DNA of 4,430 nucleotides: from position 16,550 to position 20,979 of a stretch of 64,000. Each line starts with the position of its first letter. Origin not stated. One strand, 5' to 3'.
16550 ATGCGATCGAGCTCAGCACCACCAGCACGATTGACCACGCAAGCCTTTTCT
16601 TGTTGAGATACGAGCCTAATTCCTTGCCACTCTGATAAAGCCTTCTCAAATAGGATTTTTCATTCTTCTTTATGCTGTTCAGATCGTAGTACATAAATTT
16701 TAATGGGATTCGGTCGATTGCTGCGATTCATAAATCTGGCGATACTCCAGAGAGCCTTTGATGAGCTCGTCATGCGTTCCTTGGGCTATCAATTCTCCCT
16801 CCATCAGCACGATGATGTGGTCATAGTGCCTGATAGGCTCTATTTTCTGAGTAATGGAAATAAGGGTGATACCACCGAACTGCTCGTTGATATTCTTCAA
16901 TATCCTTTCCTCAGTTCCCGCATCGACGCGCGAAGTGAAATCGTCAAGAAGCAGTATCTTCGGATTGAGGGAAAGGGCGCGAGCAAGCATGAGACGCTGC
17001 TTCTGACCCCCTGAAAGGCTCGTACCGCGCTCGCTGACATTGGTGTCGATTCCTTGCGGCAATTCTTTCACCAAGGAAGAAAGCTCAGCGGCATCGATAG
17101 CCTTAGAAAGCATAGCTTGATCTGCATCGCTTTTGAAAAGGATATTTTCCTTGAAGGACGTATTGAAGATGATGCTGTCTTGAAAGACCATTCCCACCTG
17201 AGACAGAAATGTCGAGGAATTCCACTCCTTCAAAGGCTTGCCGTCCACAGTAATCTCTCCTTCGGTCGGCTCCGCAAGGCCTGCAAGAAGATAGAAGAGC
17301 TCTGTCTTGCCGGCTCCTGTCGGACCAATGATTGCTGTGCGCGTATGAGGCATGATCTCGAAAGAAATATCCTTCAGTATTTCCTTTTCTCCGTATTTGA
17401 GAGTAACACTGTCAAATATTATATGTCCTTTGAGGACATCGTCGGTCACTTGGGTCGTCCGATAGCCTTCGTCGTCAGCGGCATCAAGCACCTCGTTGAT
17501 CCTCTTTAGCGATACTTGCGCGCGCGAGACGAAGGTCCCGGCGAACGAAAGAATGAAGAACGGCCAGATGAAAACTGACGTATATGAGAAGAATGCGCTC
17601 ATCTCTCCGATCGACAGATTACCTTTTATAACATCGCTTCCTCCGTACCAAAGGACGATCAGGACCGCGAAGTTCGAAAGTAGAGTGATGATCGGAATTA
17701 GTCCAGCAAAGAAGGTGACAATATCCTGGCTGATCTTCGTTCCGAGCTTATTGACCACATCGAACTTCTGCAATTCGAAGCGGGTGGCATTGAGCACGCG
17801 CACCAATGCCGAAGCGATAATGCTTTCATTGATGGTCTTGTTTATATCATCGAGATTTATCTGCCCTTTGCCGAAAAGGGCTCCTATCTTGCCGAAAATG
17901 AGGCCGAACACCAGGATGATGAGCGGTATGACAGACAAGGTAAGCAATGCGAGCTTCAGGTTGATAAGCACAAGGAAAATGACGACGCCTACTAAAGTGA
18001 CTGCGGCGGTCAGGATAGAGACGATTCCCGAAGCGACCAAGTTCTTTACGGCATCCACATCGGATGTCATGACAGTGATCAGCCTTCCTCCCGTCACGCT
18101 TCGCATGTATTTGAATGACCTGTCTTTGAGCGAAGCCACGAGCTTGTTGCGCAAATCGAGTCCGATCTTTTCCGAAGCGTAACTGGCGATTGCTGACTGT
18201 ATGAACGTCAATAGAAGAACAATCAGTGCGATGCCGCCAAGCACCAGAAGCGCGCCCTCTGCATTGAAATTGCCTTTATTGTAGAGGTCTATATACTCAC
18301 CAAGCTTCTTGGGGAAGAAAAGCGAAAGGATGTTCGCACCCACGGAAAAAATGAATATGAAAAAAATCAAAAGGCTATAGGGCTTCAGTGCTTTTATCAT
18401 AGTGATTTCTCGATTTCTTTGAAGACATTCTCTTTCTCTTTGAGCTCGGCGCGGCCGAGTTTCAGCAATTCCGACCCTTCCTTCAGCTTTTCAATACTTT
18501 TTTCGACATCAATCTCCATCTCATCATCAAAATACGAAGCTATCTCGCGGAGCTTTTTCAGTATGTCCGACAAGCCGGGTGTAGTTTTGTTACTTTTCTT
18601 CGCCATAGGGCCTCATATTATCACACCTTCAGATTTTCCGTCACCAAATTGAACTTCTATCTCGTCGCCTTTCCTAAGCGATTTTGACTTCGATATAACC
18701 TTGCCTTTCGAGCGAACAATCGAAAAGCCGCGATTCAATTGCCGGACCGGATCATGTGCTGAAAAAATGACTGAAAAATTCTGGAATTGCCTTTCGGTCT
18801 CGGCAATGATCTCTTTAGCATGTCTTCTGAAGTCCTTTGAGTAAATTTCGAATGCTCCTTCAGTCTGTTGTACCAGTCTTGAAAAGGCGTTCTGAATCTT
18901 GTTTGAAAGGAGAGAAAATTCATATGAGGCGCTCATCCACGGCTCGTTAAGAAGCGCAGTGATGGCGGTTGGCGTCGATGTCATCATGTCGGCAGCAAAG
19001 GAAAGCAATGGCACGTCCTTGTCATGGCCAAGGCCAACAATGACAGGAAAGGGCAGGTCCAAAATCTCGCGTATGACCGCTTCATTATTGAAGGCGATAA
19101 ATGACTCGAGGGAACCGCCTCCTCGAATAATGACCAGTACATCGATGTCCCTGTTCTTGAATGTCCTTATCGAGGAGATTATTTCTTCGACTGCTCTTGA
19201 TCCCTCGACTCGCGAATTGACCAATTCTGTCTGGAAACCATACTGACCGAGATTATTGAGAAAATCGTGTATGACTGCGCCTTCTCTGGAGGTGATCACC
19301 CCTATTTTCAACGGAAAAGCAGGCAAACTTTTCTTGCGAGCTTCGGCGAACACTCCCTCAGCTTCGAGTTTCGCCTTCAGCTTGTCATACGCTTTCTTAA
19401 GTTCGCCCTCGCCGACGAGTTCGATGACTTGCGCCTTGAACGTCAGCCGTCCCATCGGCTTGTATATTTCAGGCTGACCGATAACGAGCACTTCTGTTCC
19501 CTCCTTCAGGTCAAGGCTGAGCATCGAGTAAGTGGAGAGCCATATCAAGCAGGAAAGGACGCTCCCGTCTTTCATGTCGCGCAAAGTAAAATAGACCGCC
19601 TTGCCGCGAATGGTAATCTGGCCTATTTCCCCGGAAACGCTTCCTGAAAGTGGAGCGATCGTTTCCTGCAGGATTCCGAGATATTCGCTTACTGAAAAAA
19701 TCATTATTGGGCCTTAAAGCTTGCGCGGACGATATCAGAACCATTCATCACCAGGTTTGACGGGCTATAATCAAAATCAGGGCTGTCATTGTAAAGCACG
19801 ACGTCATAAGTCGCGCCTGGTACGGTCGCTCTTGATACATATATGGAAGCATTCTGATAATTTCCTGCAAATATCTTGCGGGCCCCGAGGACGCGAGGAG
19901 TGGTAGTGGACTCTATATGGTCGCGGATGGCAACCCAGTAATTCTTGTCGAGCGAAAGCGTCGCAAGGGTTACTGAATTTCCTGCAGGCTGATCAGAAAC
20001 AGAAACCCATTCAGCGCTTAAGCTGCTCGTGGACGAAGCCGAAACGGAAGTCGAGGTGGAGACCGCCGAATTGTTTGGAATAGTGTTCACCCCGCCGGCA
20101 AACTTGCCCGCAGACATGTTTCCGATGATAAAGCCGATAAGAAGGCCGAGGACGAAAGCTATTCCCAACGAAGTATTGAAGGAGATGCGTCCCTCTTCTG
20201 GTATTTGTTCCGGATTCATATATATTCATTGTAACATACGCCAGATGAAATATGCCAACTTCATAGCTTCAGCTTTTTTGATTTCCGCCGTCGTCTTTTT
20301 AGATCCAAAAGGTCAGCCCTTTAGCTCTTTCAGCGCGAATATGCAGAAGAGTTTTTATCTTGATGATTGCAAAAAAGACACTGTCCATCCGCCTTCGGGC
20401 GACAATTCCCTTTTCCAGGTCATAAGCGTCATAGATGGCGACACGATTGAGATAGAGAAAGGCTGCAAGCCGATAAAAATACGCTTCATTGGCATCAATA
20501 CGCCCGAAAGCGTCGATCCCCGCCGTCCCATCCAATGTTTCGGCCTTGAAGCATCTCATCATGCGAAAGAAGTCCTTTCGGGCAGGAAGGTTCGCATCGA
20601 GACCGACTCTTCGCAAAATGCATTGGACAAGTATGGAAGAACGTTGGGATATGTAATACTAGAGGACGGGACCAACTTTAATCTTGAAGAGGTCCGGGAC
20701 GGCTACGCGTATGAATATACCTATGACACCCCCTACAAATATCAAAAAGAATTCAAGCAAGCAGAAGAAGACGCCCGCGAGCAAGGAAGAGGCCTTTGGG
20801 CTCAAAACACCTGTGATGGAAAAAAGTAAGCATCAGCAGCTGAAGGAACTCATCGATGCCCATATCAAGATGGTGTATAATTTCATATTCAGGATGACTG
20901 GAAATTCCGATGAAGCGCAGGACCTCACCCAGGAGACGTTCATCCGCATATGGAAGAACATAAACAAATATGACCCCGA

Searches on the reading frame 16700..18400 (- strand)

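Call 71: search_protein_families(library=pfam, proteins=[window:16700-18400:-])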
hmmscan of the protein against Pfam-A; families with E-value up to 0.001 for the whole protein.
window:16700-18400:- (566 aa): 3 families
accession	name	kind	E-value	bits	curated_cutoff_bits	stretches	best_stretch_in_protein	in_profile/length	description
PF00664.28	ABC_membrane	-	2.8e-39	135.9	28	1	12-281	1-274/274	ABC transporter transmembrane region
PF00005.33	ABC_tran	-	3.8e-32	112.2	25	1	342-489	1-136/137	ABC transporter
PF02463.25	SMC_N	-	0.00021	21.2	40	0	392-530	69-209/220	RecF/RecN/SMC N terminal domain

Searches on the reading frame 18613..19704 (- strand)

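Call 71: search_protein_families(library=pfam, proteins=[window:18613-19704:-])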
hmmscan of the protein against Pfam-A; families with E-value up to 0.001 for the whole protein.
window:18613-19704:- (363 aa): 3 families
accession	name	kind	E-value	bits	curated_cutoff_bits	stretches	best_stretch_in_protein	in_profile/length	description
PF02601.20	Exonuc_VII_L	-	2.8e-59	201.6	35.9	2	118-309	1-194/315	Exonuclease VII, large subunit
PF13742.12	tRNA_anti_2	-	1.7e-14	54.3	27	1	3-94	1-94/95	OB-fold nucleic acid binding domain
PF01336.31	tRNA_anti-codon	-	1.4e-06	28.6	27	1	23-96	3-74/75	OB-fold nucleic acid binding domain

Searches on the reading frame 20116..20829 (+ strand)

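Call 71: search_protein_families(library=pfam, proteins=[window:20116-20829:+])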
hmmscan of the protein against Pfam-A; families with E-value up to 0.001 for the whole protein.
window:20116-20829:+ (237 aa): 1 family
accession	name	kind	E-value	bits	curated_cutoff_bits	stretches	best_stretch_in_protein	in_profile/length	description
PF00565.23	SNase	-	1e-26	93.9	21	1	121-230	1-107/107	Staphylococcal nuclease homologue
